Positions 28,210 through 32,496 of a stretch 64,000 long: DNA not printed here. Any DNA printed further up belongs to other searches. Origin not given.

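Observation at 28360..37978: A block of six signal-peptide, mostly coiled-coil proteins occupies the VirB5/VirB6 slot between virB4 and virB8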

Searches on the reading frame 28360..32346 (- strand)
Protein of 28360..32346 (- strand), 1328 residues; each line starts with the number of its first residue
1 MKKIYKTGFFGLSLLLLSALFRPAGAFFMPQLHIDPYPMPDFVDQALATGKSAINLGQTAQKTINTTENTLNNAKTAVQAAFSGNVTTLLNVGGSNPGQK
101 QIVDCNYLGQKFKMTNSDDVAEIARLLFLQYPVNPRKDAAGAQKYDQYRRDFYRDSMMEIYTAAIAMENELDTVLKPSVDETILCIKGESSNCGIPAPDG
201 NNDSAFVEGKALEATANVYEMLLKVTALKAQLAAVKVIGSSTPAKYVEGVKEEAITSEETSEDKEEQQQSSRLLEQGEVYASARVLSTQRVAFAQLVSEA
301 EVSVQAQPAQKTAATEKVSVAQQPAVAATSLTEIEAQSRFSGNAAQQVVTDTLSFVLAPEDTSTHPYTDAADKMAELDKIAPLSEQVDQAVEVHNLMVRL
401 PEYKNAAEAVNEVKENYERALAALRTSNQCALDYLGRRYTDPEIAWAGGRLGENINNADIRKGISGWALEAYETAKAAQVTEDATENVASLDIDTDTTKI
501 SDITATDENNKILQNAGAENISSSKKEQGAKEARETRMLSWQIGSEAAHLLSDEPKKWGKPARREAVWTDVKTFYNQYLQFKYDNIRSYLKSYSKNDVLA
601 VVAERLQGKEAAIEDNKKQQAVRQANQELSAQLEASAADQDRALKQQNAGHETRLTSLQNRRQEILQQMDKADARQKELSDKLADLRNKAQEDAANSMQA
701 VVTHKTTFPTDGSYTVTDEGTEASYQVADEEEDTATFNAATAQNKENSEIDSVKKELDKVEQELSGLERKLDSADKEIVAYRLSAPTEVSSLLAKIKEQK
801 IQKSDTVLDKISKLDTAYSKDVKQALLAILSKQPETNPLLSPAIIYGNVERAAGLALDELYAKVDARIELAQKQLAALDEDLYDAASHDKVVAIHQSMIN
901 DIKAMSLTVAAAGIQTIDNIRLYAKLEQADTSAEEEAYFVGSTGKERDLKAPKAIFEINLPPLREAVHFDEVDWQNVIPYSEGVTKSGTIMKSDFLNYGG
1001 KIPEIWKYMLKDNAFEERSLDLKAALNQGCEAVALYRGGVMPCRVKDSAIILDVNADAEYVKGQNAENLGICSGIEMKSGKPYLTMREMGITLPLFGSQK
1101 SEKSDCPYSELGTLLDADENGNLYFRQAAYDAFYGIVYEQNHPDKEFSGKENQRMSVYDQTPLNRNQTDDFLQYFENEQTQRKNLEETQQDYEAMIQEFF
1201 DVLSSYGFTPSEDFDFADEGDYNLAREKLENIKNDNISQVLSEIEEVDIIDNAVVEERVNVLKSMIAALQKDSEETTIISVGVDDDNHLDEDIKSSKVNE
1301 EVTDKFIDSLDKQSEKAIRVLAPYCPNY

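Call 4: search_protein_families(library=pfam, proteins=[window:28360-32346:-], max_evalue=1)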
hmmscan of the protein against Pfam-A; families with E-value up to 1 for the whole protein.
window:28360-32346:- (1328 aa): 3 families
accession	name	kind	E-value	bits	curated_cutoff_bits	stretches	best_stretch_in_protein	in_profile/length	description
PF08985.17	DP-EP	-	0.039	14.8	25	1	703-783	21-98/120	DP-EP family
PF24934.1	DUF7752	-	0.048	14.2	29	1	1166-1216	52-110/110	Domain of unknown function (DUF7752)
PF03449.20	GreA_GreB_N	-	0.18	12.4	24.5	1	741-774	36-69/71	Transcription elongation factor, N-terminal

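Call 10: find_homologous_proteins(query=window:28360-32346:-, max_evalue=0.001)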
Query window:28360-32346:- (1328 aa): 23 proteins with E <= 0.001 among 8000 candidates.
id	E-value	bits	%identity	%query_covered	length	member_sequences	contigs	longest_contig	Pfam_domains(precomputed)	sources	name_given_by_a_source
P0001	0.0e+0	2889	99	100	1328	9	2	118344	-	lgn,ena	-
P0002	0.0e+0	1984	69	100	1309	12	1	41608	-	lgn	-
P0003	0.0e+0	1944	67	100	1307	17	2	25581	-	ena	-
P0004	0.0e+0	1927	67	100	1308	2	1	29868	-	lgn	-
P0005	0.0e+0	1916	66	100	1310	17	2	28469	-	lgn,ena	-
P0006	0.0e+0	1882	65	100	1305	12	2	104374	-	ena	-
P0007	0.0e+0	1378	65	75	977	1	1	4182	-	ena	-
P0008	0.0e+0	1217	45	99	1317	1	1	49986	-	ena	-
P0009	0.0e+0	1211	46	98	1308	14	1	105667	-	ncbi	-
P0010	0.0e+0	1198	46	99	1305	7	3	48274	-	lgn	-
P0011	0.0e+0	1143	44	98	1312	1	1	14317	-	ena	-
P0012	0.0e+0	1132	43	100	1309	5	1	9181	-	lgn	-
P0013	0.0e+0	1131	43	100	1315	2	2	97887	-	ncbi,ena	-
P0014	0.0e+0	1124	43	100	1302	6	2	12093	-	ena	-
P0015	0.0e+0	1123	43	100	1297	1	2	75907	-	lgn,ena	-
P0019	5.4e-282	957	40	99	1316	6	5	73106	-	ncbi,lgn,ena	-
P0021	5.1e-258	878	38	98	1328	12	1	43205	-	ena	-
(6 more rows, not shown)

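Call 12: list_cluster_members(proteins=[P0009, P0013, P0019])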
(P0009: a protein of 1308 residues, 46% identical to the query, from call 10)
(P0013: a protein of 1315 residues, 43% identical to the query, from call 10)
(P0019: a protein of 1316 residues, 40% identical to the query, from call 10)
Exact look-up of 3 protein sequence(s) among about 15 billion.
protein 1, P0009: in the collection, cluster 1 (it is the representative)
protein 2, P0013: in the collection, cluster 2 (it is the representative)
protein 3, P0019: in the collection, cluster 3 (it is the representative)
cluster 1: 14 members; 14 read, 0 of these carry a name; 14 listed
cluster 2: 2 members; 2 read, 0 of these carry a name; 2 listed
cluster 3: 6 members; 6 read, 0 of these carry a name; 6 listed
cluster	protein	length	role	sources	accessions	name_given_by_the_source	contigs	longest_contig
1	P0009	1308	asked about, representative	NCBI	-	-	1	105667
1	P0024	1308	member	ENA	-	-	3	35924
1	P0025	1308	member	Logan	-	-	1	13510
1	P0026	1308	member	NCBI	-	-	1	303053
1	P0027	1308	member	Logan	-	-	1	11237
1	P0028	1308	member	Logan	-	-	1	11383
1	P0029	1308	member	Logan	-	-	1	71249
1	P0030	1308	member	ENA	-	-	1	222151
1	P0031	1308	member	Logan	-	-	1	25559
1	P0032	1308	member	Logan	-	-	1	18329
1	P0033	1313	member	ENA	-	-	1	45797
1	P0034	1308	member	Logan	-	-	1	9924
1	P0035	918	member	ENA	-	-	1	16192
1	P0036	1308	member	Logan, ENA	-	-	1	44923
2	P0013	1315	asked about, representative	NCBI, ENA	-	-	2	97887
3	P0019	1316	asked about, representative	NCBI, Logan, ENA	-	-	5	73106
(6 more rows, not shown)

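Call 13: find_encoding_contigs(protein=P0019, flank=10000, max_places=2)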
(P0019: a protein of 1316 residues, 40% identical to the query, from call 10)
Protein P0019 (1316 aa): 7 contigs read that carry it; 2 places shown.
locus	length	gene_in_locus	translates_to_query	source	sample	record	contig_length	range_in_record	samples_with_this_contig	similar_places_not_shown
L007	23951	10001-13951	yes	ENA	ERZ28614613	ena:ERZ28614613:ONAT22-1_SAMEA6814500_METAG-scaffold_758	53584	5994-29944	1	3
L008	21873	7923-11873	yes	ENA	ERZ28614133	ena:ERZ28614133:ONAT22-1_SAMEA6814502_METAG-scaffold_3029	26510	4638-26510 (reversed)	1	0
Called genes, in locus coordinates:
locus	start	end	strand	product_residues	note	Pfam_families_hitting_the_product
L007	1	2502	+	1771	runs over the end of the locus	-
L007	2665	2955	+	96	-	-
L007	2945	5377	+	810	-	PF27097:VirB4_TrbE_N (weak), PF03135:CagE_TrbE_VirB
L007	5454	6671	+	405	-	-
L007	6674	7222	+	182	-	-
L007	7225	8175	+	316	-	-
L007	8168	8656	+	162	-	-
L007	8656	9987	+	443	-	-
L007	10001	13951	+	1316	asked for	-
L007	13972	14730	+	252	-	PF04335:VirB8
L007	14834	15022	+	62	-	-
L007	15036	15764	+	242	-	PF04335:VirB8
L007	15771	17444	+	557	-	PF03524:CagX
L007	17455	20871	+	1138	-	-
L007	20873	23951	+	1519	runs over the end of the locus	PF12396:DUF3659 (faint), PF21784:Bflower (faint), PF21785:Bflower_2, PF03743:TrbI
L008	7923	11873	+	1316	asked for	-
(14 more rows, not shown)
